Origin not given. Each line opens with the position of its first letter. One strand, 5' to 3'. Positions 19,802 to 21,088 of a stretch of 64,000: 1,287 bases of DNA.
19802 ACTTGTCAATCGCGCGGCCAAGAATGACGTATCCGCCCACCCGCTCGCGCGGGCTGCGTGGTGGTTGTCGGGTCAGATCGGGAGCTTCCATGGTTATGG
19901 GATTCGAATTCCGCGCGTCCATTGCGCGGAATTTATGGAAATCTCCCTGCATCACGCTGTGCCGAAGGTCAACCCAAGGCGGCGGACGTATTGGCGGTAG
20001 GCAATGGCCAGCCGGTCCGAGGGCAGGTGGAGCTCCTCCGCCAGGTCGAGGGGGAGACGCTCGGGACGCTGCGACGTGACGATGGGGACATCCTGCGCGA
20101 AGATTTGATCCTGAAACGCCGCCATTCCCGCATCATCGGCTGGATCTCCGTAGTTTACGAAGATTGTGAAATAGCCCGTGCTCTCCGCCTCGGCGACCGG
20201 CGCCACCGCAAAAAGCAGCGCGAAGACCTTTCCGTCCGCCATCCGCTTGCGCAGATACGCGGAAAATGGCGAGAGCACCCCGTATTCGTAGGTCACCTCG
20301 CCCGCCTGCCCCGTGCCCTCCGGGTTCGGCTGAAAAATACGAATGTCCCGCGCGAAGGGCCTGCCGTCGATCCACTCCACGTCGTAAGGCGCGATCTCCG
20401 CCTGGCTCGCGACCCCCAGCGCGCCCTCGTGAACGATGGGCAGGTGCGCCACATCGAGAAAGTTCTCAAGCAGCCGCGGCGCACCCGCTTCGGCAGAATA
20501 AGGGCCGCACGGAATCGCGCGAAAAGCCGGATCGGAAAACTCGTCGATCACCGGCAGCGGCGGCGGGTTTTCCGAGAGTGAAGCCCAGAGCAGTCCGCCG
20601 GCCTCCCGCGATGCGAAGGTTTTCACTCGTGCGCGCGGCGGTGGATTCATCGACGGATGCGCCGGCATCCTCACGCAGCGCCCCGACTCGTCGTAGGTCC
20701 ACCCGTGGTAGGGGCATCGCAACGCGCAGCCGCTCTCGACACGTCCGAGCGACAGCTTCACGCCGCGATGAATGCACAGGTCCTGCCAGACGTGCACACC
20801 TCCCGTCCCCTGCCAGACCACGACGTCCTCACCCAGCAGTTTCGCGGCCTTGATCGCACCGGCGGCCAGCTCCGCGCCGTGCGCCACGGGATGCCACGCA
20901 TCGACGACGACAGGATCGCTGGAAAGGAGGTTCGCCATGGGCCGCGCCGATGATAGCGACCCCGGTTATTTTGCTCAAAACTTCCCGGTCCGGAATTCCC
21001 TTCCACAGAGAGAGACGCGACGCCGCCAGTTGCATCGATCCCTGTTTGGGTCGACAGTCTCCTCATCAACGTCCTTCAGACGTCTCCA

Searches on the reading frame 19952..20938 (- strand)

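Call 35: search_protein_families(library=pfam, proteins=[window:19952-20938:-], max_evalue=0.00001)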
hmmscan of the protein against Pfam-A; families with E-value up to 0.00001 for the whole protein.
window:19952-20938:- (328 aa): 2 families
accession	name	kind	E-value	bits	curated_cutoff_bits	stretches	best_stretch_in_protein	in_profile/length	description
PF00355.32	Rieske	-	2e-22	79.3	20.3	1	15-96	2-83/88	Rieske [2Fe-2S] domain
PF19112.6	VanA_C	-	4.5e-20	73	23.5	1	151-321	3-190/193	Vanillate O-demethylase oxygenase C-terminal domain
